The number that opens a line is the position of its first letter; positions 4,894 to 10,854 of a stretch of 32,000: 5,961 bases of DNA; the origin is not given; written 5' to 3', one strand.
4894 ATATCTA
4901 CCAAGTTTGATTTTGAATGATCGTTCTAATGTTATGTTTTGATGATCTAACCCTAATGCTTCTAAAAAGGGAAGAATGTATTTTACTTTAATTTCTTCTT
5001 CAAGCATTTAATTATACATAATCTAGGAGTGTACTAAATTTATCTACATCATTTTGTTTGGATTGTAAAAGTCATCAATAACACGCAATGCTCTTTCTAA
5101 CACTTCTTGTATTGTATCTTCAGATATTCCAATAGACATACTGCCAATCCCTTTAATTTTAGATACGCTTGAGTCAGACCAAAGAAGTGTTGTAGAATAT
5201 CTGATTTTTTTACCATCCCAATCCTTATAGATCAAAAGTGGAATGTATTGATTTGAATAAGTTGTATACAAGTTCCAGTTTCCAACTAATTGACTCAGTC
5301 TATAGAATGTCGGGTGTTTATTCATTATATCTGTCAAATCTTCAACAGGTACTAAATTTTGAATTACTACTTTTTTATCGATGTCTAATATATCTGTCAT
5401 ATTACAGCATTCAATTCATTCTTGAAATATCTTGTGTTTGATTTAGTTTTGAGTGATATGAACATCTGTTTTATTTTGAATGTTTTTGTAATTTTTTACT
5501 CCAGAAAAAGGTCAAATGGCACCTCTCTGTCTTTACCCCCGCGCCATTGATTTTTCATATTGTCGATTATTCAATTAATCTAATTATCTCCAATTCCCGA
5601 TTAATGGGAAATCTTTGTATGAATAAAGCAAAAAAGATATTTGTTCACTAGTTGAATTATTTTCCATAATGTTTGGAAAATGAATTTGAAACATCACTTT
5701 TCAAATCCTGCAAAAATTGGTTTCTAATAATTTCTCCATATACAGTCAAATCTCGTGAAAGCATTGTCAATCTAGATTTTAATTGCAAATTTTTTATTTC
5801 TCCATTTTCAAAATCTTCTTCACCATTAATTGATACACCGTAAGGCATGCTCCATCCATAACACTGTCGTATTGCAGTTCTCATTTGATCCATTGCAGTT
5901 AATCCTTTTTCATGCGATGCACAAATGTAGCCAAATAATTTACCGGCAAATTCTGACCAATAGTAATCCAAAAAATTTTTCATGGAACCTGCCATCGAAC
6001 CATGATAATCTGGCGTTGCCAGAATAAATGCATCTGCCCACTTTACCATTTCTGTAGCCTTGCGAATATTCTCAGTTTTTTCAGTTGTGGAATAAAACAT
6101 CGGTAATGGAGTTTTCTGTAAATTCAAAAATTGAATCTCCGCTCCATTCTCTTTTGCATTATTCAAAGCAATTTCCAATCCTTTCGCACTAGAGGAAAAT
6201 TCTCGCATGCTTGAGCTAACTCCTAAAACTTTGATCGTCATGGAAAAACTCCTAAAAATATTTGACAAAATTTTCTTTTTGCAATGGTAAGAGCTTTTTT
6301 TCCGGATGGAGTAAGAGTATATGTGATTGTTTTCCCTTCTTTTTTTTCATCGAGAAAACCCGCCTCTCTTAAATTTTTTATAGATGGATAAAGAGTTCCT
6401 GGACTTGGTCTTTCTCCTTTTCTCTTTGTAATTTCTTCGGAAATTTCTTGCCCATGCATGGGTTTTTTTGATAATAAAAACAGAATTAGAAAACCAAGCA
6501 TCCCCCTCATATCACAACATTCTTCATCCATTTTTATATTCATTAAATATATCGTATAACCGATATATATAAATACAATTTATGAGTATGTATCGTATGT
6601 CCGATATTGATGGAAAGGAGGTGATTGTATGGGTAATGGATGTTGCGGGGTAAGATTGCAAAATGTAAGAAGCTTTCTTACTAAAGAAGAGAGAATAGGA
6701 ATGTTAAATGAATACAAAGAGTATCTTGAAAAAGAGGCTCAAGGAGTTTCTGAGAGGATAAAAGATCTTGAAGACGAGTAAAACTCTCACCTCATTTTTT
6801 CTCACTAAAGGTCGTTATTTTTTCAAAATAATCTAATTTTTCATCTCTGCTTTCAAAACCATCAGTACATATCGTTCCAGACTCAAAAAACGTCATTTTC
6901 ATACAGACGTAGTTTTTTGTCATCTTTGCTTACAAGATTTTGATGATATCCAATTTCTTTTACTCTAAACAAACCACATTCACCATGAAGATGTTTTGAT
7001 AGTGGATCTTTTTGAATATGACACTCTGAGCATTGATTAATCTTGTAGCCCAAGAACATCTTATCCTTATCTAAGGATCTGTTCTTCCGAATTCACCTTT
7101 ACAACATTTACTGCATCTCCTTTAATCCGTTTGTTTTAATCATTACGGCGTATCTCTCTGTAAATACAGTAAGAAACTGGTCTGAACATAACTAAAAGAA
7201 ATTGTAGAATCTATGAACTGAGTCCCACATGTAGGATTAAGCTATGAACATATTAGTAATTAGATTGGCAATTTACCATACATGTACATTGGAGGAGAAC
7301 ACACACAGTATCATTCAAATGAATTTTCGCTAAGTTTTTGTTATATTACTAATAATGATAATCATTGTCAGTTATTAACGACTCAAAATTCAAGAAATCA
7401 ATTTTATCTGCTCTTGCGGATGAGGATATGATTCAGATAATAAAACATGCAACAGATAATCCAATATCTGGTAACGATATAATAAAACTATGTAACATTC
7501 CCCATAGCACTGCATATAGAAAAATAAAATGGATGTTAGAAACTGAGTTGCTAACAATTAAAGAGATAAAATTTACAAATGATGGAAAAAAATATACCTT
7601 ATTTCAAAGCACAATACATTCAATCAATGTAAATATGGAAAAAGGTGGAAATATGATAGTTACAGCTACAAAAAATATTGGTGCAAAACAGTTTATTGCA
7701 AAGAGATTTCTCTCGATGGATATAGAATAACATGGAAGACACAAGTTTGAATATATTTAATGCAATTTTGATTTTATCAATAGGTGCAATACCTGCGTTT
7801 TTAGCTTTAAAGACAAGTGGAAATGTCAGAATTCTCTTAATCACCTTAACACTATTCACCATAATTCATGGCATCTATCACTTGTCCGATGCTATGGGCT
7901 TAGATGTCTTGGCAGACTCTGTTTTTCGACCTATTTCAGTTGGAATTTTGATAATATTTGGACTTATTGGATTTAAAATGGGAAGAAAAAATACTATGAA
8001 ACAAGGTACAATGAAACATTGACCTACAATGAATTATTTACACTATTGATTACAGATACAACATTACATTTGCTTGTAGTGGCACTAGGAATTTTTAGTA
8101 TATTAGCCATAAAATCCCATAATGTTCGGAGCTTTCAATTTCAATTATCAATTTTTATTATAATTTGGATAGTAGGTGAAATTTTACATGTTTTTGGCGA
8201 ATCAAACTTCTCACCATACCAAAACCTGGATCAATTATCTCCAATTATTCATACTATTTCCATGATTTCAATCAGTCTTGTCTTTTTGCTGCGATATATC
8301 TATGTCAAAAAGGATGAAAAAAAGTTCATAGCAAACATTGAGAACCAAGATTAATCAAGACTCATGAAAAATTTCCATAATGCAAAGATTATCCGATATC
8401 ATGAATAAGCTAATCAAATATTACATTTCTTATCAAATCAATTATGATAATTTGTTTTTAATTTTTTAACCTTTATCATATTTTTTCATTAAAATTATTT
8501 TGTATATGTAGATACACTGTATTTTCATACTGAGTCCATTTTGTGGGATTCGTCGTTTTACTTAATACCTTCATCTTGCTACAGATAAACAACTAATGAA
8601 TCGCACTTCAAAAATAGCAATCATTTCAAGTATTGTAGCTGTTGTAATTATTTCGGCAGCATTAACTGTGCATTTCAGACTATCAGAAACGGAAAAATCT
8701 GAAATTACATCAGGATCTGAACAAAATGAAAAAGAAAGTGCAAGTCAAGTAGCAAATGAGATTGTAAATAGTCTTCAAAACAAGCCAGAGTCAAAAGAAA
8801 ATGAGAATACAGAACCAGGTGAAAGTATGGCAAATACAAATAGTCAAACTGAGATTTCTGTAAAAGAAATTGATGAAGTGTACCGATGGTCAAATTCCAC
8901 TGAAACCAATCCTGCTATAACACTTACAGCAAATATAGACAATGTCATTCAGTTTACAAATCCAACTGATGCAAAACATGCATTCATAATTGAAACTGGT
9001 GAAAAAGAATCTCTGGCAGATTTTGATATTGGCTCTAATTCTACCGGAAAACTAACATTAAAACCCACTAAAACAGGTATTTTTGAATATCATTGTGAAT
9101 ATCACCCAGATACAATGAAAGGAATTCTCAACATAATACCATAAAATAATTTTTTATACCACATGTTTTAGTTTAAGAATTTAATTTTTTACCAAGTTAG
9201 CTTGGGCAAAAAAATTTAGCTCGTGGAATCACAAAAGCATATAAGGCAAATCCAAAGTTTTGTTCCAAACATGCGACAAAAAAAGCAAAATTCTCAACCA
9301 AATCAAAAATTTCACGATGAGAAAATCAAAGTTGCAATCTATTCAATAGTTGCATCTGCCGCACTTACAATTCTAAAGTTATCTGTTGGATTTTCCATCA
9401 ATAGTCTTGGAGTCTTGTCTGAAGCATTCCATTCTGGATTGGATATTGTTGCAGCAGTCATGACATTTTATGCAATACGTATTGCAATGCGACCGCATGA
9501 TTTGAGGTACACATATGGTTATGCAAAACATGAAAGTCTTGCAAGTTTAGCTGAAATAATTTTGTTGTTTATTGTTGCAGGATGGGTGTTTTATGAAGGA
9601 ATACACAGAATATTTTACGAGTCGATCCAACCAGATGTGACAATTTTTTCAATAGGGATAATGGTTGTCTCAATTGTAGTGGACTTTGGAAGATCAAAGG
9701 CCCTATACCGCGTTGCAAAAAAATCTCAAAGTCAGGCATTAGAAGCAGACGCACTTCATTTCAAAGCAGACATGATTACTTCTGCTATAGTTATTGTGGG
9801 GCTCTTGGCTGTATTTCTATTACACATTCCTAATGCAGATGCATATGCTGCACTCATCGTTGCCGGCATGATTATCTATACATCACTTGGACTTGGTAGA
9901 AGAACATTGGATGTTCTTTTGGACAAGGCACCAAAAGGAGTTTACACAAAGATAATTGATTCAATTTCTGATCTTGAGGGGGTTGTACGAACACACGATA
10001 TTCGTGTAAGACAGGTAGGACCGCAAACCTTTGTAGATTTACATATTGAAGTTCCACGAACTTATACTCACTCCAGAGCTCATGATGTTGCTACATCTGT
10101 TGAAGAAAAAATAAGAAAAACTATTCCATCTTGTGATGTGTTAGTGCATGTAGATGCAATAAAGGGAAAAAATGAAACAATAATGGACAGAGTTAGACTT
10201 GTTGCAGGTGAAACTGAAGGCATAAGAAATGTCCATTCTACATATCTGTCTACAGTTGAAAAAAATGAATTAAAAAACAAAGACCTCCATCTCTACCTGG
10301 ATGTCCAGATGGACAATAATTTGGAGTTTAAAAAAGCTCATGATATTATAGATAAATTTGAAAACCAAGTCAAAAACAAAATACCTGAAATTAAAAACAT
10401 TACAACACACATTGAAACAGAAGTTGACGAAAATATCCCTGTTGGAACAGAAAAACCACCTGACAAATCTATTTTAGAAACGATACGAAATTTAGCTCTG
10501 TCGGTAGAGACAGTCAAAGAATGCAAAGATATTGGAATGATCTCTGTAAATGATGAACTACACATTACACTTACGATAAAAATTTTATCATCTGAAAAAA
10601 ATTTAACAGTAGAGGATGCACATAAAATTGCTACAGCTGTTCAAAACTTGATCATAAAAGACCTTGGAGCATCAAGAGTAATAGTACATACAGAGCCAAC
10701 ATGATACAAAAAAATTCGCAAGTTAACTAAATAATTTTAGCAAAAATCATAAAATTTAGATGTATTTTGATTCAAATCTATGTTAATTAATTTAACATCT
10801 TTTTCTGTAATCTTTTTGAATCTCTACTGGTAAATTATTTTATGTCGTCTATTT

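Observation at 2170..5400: Candidate archaeal NLR/Avs-like immune module: 118-aa orphan plus PD-(D/E)xK nuclease - NACHT/STAND NTPase - unassigned ~550-aa C-terminal domain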

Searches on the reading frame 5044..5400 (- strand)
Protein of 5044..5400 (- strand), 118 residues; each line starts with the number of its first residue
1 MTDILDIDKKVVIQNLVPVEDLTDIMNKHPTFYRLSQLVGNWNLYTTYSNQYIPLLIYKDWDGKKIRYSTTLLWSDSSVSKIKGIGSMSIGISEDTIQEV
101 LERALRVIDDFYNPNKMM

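Call 3: search_protein_families(library=pfam, proteins=[window:5044-5400:-], max_evalue=1)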
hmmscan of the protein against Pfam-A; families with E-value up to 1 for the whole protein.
window:5044-5400:- (118 aa): 1 family
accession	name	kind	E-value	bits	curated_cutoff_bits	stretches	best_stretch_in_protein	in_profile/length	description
PF04967.18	HTH_10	-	0.26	11.6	23.1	1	88-106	31-49/53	HTH DNA binding domain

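Call 4: search_protein_families(library=padloc, proteins=[window:5044-5400:-], max_evalue=1)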
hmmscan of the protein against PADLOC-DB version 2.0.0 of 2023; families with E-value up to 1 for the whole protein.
window:5044-5400:- (118 aa): 0 families

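Call 5: search_protein_families(library=ncbifam, proteins=[window:5044-5400:-], max_evalue=1)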
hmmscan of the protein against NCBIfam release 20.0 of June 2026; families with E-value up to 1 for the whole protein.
window:5044-5400:- (118 aa): 1 family
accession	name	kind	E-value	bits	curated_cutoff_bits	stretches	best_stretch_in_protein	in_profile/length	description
NF002459.0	PRK01655.1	subfamily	0.077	13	123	0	15-60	72-117/132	transcriptional regulator Spx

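Call 10: find_homologous_proteins(query=window:5044-5400:-, max_evalue=0.01)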
Query window:5044-5400:- (118 aa): 8 proteins with E <= 0.01 among 12 candidates.
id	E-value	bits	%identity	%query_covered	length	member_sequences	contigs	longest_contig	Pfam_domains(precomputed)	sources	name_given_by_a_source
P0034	1.0e-71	256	100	100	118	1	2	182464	-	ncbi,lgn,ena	-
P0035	1.1e-66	240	92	100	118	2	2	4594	-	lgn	-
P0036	1.2e-61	224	85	100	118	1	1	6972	-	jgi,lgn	-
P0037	8.6e-60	218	83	100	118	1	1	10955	-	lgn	-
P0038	6.9e-58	212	81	100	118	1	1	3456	-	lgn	-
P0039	1.1e-55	205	79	100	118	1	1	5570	-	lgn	-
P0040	6.8e-54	199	75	100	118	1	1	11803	-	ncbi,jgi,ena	-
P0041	1.3e-53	198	75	100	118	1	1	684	-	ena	-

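Call 63: find_encoding_contigs(protein=window:5044-5400:-, flank=10000, max_places=10)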
Protein window:5044-5400:- (118 aa): 3 contigs read that carry it; 2 places shown.
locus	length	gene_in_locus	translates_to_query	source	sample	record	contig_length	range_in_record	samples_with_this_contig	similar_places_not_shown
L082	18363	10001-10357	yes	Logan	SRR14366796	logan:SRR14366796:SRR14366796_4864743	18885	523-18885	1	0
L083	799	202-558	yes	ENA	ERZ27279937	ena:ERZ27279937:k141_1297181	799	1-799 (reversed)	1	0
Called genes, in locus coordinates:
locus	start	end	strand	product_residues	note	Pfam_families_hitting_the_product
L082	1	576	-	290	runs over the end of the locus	PF13489:Methyltransf_23, PF13847:Methyltransf_31 (weak), PF08241:Methyltransf_11, PF08242:Methyltransf_12, PF13649:Methyltransf_25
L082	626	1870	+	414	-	-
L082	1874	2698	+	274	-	PF13369:Transglut_core2, PF13371:TPR_9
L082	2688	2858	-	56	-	-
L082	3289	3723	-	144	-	-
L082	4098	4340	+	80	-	-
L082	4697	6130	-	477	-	PF01545:Cation_efflux, PF16916:ZT_dimer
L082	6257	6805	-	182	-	PF13473:Cupredoxin_1 (weak)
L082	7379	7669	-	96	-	-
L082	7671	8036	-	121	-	-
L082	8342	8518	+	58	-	-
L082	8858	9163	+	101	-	PF03551:PadR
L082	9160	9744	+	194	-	PF02525:Flavodoxin_2, PF03358:FMN_red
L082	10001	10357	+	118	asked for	-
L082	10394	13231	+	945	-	PF04313:HSDR_N (weak), PF13588:HSDR_N_2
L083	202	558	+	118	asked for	-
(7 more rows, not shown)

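Call 68: find_homologous_proteins(query=A3, max_evalue=1)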
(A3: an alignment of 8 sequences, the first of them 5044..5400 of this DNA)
Query A3 (8 sequences) (118 aa, profile of the alignment): 9 proteins with E <= 1 among 175 candidates.
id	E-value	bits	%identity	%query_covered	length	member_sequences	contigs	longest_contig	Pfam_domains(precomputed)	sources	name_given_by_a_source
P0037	2.9e-70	252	83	100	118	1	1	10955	-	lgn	-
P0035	4.2e-69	248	92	100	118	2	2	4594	-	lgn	-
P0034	2.0e-68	246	100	100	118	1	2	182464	-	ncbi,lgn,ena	-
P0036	3.6e-68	245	85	100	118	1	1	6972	-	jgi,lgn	-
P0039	4.2e-68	245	79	100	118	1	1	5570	-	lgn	-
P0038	9.7e-68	244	81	100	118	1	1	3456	-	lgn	-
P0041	1.5e-66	240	75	100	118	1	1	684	-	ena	-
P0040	1.6e-66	240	75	100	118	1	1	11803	-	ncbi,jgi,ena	-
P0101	2.0e-21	94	42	83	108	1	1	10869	-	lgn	-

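Call 69: search_protein_families(library=phrogs, proteins=[window:5044-5400:-], max_evalue=1)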
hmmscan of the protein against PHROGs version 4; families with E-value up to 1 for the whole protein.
window:5044-5400:- (118 aa): 1 family
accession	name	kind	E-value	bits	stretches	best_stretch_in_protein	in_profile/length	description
phrog_24706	-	unknown function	0.29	12.5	1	17-40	28-50/83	-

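Call 70: find_encoding_contigs(protein=P0101, flank=10000, max_places=3)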
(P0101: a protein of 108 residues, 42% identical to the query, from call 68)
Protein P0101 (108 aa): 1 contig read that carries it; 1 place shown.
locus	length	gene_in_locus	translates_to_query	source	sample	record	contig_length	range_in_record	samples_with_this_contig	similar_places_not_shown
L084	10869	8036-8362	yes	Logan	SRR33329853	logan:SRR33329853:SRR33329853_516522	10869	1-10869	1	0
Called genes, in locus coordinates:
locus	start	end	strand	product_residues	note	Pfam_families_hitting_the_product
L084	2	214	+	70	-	?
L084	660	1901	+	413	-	PF00589:Phage_integrase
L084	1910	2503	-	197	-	-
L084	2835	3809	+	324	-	-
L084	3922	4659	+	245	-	-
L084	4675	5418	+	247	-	PF18728:HEPN_AbiV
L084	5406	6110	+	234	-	-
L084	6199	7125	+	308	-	PF01582:TIR, PF13676:TIR_2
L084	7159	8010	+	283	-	-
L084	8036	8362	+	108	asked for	-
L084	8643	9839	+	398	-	PF03600:CitMHS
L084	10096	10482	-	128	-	PF13473:Cupredoxin_1, PF00127:Copper-bind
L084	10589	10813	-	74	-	-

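Call 72: search_protein_families(library=padloc, proteins=[L084:2835-3809:+, L084:3922-4659:+, L084:4675-5418:+, L084:5406-6110:+, L084:6199-7125:+, L084:7159-8010:+, L084:8036-8362:+], max_evalue=0.001)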
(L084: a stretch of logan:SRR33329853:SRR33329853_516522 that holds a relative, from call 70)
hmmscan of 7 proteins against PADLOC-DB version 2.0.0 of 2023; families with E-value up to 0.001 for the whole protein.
L084:2835-3809:+ (324 aa): 0 families

L084:3922-4659:+ (245 aa): 0 families

L084:4675-5418:+ (247 aa): 0 families

L084:5406-6110:+ (234 aa): 1 family
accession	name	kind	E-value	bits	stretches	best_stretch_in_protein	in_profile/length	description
PDLC02353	AbiV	-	0.00034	18.4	0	26-85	37-94/196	AbiV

L084:6199-7125:+ (308 aa): 14 families
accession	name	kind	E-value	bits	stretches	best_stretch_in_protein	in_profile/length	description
PDLC05062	PDC-S66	-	1.2e-51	173.9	1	138-298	124-279/282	-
PDLC00417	ThsB1|ThsB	-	1.4e-30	104.9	1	143-301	148-301/303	TIR-like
PDLC02962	RT-TIR_XII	-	1.2e-18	65.2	1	166-300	344-477/478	single gene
PDLC02961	RT-TIR_XII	-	1.5e-16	58.4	1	165-301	345-474/475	single gene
PDLC02421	Aga_TIR-PNTD1-PNTD2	-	3.7e-14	50.7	1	169-297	5-134/430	Class I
PDLC00424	ThsB1|ThsB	-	5.4e-14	50.5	1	152-299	85-232/234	TIR-like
PDLC02403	Aga_TIR-PNTD1-PNTD2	-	4.7e-12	43.7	1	170-296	5-132/443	Class I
PDLC03957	bSEFIR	-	1.5e-07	29.6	1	160-236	37-109/412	-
PDLC02400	Aga_TIR-PNTD1-PNTD2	-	3.5e-07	26.9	1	128-296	147-316/639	Class I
PDLC02012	SAVED5--SAVED_TIR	-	3.8e-07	27.5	1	168-247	14-93/404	-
PDLC02416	Aga_REase-TIR-PNTD1-PNTD2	-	1.9e-05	21.5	1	154-293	142-276/572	Class I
PDLC00430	ThsB1|ThsB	-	6.8e-05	20.5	1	163-216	60-113/269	TIR-like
PDLC03015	TIR-NLR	-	0.00054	16.8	1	170-243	4-75/824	-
PDLC00728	Effector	-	0.00055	17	1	168-219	10-64/432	TIR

L084:7159-8010:+ (283 aa): 0 families

L084:8036-8362:+ (108 aa): 0 families

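Call 91: search_solved_structures(query=A3, max_evalue=10)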
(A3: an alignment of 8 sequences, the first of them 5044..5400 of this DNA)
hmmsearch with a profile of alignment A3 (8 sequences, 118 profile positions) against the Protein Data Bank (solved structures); distinct sequences matched with E-value up to 10: 8.
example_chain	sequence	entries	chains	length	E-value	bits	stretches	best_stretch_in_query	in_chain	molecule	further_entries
3a06_A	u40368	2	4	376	0.44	14.2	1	47-88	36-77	1-deoxy-D-xylulose 5-phosphate reductoisomerase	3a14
9g4n_A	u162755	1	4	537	0.48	14.1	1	40-115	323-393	Glycoside hydrolase family 2 catalytic domain-containing protein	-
9fz9_A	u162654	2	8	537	0.48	14.1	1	40-115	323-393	Glycoside hydrolase family 2 catalytic domain-containing protein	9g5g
6d6v_F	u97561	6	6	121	0.99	13.1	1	3-38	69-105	Telomerase holoenzyme TEB heterotrimer Teb3 subunit | Telomerase holoenzyme Teb3 subunit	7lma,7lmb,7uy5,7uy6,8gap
4j39_A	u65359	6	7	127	1.4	12.5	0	41-76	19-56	RNA silencing suppressor p19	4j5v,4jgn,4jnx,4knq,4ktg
4kq0_A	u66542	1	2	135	1.6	12.4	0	41-76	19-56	RNA silencing suppressor p19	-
1r9f_A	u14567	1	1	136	1.6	12.4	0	41-76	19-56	Core protein P19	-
1rpu_A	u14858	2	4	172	1.9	12.2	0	41-76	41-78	19 kDa protein | RNA silencing suppressor p19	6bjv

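Call 105: find_related_loci(query=A3, collection=metagenome_contigs, flank=8000)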
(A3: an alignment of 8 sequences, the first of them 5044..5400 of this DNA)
Query A3 (118 aa) in metagenome_contigs; peptide patterns used: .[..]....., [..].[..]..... (x = any residue, [..] = any of these).
600 stretches matched a pattern, but none encodes a relative of the query by tblastn (E <= 1e-3).

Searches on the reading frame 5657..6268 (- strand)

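Call 3: search_protein_families(library=pfam, proteins=[window:5657-6268:-], max_evalue=1)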
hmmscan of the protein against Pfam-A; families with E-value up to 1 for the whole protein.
window:5657-6268:- (203 aa): 5 families
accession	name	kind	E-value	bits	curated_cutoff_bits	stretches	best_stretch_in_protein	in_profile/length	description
PF03358.20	FMN_red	-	4.5e-26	91.7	24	1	12-146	1-146/152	NADPH-dependent FMN reductase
PF02525.22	Flavodoxin_2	-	8e-10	39.2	27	1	13-114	2-112/198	Flavodoxin-like fold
PF19133.5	DUF5816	-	0.00093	19.8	26.9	1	89-130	10-51/72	Family of unknown function (DUF5816)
PF12724.12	Flavodoxin_5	-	0.02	15.7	27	1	66-135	32-102/145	Flavodoxin domain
PF24952.1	DUF7761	-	0.082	13.4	27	1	13-73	33-92/105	Domain of unknown function (DUF7761)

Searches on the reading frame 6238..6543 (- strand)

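Call 3: search_protein_families(library=pfam, proteins=[window:6238-6543:-], max_evalue=1)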
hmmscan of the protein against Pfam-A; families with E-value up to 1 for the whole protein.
window:6238-6543:- (101 aa): 8 families
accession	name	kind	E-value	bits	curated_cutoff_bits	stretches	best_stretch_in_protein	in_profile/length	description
PF03551.20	PadR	-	2.8e-14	53.3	27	1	20-86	1-74/75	Transcriptional regulator PadR-like family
PF14277.12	DUF4364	-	0.0011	19.2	26.9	1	19-90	4-75/162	Domain of unknown function (DUF4364)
PF01022.26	HTH_5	-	0.0038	17.5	22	1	20-64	7-45/47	Bacterial regulatory protein, arsR family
PF03965.22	Penicillinase_R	-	0.0048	17.7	22.6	1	29-94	18-81/115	Penicillinase repressor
PF13463.12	HTH_27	-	0.016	15.9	22.2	1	36-81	22-68/68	Winged helix DNA-binding domain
PF01978.25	TrmB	-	0.036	14.4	25.6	1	23-76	17-63/68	Sugar-specific transcriptional regulator TrmB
PF22665.2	DUF6293_C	-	0.044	14.7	27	1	55-87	68-100/101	DUF6293 C-terminal winged helix domain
PF13601.12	HTH_34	-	0.099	13.3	27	1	47-89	27-73/80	Winged helix DNA-binding domain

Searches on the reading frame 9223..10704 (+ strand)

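Call 64: search_protein_families(library=pfam, proteins=[window:9223-10704:+], max_evalue=0.00001)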
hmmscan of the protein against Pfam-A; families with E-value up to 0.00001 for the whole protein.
window:9223-10704:+ (493 aa): 2 families
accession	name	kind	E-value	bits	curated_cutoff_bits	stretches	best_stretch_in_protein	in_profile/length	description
PF01545.26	Cation_efflux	-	2.6e-42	145.3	26.6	1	39-233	2-198/198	Cation efflux family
PF16916.11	ZT_dimer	-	7.6e-40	135.2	26.7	3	239-311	4-76/78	Dimerisation domain of Zinc Transporter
